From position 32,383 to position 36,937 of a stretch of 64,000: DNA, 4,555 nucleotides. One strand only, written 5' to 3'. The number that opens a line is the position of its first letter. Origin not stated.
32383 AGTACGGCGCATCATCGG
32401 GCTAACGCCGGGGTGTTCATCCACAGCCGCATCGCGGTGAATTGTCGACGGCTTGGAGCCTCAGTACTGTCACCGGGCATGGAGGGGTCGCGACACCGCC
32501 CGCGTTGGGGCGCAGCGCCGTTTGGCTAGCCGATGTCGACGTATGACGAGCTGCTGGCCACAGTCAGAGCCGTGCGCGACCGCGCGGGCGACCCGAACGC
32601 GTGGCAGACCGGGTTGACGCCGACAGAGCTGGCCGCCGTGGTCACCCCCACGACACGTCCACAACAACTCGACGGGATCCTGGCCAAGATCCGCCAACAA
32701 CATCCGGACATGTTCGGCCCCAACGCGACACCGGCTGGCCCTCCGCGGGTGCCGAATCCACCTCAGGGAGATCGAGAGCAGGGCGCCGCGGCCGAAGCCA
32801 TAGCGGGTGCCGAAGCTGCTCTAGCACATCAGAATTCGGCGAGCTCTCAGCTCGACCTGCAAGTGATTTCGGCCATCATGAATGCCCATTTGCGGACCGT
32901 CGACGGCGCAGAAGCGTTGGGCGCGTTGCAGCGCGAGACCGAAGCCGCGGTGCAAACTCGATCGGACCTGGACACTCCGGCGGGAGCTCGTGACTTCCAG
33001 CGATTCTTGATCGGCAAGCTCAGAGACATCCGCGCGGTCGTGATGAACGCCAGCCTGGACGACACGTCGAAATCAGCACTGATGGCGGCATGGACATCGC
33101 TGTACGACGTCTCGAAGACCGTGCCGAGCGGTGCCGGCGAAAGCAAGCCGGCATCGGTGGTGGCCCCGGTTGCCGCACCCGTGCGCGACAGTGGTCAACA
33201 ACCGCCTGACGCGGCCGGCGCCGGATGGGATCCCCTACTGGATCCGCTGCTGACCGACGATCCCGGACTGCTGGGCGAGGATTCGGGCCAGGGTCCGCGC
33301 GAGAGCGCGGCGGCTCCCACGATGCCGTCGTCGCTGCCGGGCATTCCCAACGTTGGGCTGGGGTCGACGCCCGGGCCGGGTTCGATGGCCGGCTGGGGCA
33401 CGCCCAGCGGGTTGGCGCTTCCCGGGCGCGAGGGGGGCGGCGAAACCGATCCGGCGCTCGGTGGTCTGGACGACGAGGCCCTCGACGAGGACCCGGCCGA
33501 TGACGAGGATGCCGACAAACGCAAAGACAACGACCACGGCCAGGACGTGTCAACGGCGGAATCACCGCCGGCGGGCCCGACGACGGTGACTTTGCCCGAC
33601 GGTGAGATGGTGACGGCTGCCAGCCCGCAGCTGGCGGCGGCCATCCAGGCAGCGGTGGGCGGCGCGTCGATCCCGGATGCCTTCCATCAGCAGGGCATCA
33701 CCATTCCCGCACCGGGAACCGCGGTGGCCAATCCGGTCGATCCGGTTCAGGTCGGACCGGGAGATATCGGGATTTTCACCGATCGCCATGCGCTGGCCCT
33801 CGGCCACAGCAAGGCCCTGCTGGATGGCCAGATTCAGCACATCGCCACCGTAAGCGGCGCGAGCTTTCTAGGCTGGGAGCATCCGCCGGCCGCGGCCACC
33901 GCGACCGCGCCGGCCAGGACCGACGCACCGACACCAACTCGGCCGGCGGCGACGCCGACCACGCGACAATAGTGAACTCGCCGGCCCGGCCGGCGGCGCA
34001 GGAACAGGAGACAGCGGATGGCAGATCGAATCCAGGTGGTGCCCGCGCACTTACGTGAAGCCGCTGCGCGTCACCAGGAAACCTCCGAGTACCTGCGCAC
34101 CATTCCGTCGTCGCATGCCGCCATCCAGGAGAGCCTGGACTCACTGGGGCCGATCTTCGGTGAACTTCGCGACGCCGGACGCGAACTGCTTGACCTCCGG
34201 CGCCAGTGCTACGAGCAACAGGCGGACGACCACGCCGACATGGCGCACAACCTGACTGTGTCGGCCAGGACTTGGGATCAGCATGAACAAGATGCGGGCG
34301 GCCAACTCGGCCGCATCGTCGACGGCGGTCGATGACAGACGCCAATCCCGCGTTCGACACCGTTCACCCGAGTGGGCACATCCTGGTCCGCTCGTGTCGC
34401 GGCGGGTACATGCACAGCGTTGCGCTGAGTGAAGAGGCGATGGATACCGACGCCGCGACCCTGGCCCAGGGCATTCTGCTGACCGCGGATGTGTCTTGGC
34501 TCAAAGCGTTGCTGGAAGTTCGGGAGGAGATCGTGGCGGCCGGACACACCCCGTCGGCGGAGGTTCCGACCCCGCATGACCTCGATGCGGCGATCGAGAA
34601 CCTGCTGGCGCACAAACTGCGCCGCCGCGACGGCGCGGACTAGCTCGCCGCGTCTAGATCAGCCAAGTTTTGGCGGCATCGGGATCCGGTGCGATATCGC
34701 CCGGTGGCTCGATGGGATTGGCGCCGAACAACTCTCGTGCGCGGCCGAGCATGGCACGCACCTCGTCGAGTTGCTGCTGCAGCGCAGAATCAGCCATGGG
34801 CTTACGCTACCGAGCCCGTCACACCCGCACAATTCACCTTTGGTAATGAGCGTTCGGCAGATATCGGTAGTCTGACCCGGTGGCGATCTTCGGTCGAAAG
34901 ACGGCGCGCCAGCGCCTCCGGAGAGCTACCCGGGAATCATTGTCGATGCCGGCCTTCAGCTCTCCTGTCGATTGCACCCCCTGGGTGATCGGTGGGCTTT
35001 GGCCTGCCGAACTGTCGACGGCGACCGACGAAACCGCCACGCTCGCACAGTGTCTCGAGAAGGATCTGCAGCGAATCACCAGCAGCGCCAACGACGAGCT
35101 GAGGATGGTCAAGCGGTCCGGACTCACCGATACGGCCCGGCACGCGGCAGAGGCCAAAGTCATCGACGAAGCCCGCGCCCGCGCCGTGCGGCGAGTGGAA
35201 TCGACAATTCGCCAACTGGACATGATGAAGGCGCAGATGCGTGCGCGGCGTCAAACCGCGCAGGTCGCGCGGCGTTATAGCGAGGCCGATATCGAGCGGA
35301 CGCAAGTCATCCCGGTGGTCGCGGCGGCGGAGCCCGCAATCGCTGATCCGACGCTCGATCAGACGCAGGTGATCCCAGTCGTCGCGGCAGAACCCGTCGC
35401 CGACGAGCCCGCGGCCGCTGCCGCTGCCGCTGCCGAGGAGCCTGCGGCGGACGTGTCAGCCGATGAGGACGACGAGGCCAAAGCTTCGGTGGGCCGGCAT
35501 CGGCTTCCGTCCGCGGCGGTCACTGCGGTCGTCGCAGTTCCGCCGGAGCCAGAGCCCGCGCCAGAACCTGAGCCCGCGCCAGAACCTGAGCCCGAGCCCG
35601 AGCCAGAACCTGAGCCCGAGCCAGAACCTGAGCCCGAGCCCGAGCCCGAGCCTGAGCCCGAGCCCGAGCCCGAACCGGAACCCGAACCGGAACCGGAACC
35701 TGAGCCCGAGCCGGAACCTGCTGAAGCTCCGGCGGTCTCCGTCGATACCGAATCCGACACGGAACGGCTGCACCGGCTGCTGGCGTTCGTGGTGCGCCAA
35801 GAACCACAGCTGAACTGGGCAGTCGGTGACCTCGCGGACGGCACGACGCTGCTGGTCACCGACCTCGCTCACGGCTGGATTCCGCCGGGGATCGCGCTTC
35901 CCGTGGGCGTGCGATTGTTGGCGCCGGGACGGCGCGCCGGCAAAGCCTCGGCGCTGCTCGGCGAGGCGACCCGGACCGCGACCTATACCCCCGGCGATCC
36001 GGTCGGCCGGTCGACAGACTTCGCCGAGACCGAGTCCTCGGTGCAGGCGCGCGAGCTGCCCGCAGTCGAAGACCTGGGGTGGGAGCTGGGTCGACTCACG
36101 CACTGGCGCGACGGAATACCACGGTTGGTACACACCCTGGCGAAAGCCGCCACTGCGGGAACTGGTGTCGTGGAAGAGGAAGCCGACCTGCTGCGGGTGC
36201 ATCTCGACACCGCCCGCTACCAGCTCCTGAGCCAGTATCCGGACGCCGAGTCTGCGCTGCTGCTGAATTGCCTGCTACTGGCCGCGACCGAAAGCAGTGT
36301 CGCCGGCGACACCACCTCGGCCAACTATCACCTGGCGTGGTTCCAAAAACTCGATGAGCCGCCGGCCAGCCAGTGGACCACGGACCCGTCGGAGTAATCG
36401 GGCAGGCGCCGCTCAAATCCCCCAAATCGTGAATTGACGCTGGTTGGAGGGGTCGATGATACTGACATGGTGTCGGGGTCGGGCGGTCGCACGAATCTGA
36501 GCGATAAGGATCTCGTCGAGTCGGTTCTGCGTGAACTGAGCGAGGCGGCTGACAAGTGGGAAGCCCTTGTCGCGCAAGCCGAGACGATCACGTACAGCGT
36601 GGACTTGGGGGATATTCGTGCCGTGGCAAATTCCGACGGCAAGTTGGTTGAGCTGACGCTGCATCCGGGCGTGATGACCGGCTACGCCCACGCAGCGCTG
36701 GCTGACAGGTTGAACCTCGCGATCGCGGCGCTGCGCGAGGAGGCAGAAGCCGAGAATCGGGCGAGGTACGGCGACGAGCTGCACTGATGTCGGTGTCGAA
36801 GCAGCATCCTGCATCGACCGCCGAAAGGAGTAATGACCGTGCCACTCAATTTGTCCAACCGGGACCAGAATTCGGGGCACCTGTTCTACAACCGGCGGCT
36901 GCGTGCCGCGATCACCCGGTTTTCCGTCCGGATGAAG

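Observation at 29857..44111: Rv0022c-Rv0030-like 'hypothetical' module physically joined to eccB-eccC-PE-PPE: a candidate unnumbered type VII (ESX-like) locus next to oriC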

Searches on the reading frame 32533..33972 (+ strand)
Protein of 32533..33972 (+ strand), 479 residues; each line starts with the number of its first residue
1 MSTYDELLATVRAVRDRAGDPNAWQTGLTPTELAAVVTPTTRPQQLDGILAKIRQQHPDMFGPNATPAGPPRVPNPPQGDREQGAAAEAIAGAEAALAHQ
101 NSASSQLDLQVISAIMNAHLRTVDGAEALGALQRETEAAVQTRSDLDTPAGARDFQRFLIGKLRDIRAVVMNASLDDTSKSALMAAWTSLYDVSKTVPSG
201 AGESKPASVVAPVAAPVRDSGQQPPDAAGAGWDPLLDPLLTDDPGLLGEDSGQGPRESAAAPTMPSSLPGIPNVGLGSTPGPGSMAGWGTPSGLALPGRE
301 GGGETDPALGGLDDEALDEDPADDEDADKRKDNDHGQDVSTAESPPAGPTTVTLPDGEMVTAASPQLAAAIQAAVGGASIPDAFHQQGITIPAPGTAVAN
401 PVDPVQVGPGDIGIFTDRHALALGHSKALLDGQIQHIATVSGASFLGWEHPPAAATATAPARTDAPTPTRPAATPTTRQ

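Call 3: search_protein_families(library=pfam, proteins=[window:32533-33972:+], max_evalue=0.01)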
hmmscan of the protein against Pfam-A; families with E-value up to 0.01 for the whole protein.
window:32533-33972:+ (479 aa): 1 family
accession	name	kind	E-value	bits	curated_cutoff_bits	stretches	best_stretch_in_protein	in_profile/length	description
PF10774.15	DUF4226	-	9.2e-38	129.5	23.5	1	83-195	1-114/115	Domain of unknown function (DUF4226)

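Call 7: search_protein_families(library=ncbifam, proteins=[window:32533-33972:+], max_evalue=0.01)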
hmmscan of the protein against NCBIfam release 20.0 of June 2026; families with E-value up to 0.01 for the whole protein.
window:32533-33972:+ (479 aa): 0 families

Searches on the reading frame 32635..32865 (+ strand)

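Call 6: search_protein_families(library=pfam, proteins=[window:32635-32865:+], max_evalue=1)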
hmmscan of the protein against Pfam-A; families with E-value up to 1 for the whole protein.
seq(77 aa): 2 families
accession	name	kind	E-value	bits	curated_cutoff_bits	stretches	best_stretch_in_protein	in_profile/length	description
PF10774.15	DUF4226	-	9.1e-06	26.4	23.5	1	49-77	1-29/115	Domain of unknown function (DUF4226)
PF13472.12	Lipase_GDSL_2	-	0.037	15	32.9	1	5-61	81-140/178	GDSL-like Lipase/Acylhydrolase family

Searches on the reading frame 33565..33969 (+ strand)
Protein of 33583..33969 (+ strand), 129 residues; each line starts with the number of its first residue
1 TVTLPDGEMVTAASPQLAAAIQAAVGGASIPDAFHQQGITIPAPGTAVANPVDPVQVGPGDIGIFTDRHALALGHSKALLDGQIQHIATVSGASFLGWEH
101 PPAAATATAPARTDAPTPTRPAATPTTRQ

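Call 6: search_protein_families(library=pfam, proteins=[window:33583-33969:+], max_evalue=1)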
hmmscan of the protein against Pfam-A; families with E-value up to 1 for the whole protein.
seq(129 aa): 0 families

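Call 75: predict_structure(protein=window:33565-33921:+)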
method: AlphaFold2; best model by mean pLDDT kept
length: 119 residues; sequences in the alignment: 1
mean_pLDDT: 46.1   pTM: 0.40
mean pLDDT of the five models: 46.1, 46.1, 44.1, 42.7, 42.4
residues with pLDDT >= 90: 0; 70-90: 8; 50-70: 37; < 50: 74
segments of 3 or more residues with pLDDT < 50: 48-119
pLDDT, mean of each block of 10 residues (from residue 1): 59 62 69 65 56 38 38 37 40 31 30 26
secondary structure, 60 per line:
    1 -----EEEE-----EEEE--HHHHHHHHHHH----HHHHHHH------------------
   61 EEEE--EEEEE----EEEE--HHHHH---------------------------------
elements in order: E6-9 E15-18 H21-31 H36-42 E61-64 E67-71 E76-79 H82-86

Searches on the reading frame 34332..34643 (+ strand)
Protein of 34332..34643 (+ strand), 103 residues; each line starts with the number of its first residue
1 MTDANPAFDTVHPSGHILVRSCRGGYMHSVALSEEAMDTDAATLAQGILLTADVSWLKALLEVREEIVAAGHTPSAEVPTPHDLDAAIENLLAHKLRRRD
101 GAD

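Call 3: search_protein_families(library=pfam, proteins=[window:34332-34643:+], max_evalue=0.01)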
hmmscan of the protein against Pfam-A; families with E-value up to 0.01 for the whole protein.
window:34332-34643:+ (103 aa): 1 family
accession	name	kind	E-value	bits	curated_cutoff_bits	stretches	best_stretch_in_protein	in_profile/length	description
PF10904.13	DUF2694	-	4.6e-52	174.5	22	1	1-97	1-97/97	Protein of unknown function (DUF2694)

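Call 7: search_protein_families(library=ncbifam, proteins=[window:34332-34643:+], max_evalue=0.01)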
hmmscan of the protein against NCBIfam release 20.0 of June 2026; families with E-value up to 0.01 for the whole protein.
window:34332-34643:+ (103 aa): 0 families

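Call 65: search_solved_structures(query=window:34332-34643:+, max_evalue=10)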
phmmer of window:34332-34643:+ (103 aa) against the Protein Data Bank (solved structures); distinct sequences matched with E-value up to 10: 3.
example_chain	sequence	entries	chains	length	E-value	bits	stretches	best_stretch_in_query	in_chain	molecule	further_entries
4c1n_A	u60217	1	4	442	0.55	13.8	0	23-80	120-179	CARBON MONOXIDE DEHYDROGENASE CORRINOID/IRON-SULFUR PROTEIN, GAMMA SUBUNIT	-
2h9a_A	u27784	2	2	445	0.56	13.8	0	23-80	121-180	Carbon monoxide dehydrogenase corrinoid/iron-sulfur protein, gamma subunit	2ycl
9fn0_A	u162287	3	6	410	1.1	12.8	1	7-47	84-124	Subunit of Benzylsuccinate CoA-transferase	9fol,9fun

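Call 74: predict_structure(protein=window:34332-34640:+)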
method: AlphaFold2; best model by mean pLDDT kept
length: 103 residues; sequences in the alignment: 1
mean_pLDDT: 51.0   pTM: 0.37
mean pLDDT of the five models: 51.0, 48.0, 47.3, 43.9, 42.9
residues with pLDDT >= 90: 0; 70-90: 3; 50-70: 49; < 50: 51
segments of 3 or more residues with pLDDT < 50: 1-37, 39-50
pLDDT, mean of each block of 10 residues (from residue 1): 35 37 42 46 46 57 60 56 68 63 54
secondary structure, 60 per line:
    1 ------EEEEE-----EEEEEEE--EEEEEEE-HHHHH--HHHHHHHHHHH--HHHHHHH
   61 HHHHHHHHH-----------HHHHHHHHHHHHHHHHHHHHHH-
elements in order: E7-11 E17-23 E26-32 H34-38 H41-51 H54-69 H81-102

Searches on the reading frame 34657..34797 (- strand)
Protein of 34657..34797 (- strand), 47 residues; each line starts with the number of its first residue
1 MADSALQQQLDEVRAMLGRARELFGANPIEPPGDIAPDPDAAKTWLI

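Call 85: search_protein_families(library=pfam, proteins=[window:34657-34797:-], max_evalue=1)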
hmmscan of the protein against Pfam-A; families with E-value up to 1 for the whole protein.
seq(47 aa): 0 families

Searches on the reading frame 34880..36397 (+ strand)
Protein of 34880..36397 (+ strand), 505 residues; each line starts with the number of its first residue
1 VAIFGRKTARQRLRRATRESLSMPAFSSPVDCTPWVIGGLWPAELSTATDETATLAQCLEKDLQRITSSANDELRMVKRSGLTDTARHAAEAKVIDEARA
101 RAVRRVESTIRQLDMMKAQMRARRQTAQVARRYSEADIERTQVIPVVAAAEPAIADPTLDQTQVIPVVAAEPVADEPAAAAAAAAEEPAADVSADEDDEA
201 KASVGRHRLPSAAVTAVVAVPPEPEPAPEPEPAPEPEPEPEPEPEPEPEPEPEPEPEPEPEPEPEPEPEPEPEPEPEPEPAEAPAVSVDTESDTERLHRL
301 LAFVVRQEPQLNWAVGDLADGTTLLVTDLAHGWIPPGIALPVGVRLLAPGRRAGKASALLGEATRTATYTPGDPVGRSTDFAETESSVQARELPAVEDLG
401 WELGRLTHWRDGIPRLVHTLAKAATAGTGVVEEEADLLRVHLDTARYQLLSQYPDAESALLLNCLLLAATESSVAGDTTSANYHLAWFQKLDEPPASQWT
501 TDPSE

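Call 3: search_protein_families(library=pfam, proteins=[window:34880-36397:+], max_evalue=0.01)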
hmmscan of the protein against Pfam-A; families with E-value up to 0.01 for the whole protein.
window:34880-36397:+ (505 aa): 3 families
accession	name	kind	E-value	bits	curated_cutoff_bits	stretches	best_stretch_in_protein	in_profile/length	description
PF18645.6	DUF5631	-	2e-39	134.3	25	1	396-490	1-95/96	Family of unknown function (DUF5631)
PF18646.6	DUF5632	-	1.4e-36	124.7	25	1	291-371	1-81/81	Family of unknown function (DUF5632)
PF05887.16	Trypan_PARP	-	1.8e-08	34.9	100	1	225-285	58-116/134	Procyclic acidic repetitive protein (PARP)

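Call 7: search_protein_families(library=ncbifam, proteins=[window:34946-36397:+], max_evalue=0.01)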
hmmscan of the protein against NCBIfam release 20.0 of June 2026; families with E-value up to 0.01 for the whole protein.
window:34946-36397:+ (483 aa): 1 family
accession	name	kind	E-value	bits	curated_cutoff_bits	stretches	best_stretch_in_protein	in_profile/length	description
NF033845.1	MSCRAMM_ClfB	exception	0.0032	15.5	999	0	228-271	548-591/871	MSCRAMM family adhesin clumping factor ClfB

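Call 28: search_solved_structures(query=window:34946-36397:+, max_evalue=0.01, show_alignments=2)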
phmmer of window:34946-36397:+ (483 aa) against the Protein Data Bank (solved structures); distinct sequences matched with E-value up to 0.01: 8.
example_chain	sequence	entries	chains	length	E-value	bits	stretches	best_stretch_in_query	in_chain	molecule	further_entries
5imu_A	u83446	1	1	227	9.4e-32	113.5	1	261-467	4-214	Tat (Twin-arginine translocation) pathway signal sequence containing protein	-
23px_A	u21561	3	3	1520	1.5e-10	43.6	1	216-259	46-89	Putative lipoprotein AcfD homolog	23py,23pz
8zvk_A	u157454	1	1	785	3.1e-08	36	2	193-263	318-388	AaBgIC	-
6ncl_a0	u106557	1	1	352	0.00015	23.8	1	200-267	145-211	P14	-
9gv5_A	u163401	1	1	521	0.00025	23.1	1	200-258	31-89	Monocarboxylate transporter 8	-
9fkn_A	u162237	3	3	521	0.00026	23.1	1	200-258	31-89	Monocarboxylate transporter 8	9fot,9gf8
7q5q_B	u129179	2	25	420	0.0016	20.5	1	202-280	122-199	Dihydrolipoyllysine-residue succinyltransferase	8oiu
8zkn_A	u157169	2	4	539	0.0095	17.9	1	201-258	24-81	Monocarboxylate transporter 8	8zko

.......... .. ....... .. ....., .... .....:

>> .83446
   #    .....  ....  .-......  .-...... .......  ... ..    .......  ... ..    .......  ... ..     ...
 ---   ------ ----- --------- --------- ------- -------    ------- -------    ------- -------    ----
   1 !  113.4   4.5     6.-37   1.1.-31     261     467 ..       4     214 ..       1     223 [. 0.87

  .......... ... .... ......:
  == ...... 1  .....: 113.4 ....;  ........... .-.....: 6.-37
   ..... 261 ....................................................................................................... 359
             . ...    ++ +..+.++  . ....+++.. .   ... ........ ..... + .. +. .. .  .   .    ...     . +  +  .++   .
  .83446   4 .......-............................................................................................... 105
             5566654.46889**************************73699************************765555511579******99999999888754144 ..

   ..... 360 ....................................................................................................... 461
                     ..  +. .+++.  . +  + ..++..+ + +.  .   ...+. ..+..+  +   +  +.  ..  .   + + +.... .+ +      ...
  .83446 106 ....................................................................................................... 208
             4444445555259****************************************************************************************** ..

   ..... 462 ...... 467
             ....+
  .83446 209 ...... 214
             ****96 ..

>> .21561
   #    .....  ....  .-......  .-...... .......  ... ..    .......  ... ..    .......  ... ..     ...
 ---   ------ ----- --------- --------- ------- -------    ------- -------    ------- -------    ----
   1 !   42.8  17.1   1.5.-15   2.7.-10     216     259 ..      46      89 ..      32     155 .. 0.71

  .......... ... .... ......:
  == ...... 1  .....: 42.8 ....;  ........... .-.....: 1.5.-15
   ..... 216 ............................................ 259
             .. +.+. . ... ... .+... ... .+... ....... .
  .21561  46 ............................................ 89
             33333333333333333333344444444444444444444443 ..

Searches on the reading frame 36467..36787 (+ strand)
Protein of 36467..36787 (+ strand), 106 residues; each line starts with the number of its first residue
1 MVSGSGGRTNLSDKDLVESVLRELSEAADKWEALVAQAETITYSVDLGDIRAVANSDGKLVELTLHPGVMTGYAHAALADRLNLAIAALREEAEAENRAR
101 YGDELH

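Call 6: search_protein_families(library=pfam, proteins=[window:36467-36784:+], max_evalue=1)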
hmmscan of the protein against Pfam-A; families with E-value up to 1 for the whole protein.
seq(106 aa): 3 families
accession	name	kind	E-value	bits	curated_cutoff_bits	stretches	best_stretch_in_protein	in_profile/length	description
PF10921.13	DUF2710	-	1.8e-52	176.6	29.6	1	3-102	1-103/104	Protein of unknown function (DUF2710)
PF02575.21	YbaB_DNA_bd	-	0.00051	20.6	25.5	1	37-101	17-83/91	YbaB/EbfC DNA-binding family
PF13559.11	DUF4129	-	0.086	13.4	24.8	0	73-103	25-53/69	Domain of unknown function (DUF4129)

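Call 7: search_protein_families(library=ncbifam, proteins=[window:36467-36787:+], max_evalue=0.01)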
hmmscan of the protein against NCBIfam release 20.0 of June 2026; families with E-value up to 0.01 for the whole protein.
window:36467-36787:+ (106 aa): 0 families

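Call 66: search_solved_structures(query=window:36467-36787:+, max_evalue=10)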
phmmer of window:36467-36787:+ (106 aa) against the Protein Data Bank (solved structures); distinct sequences matched with E-value up to 10: 0.
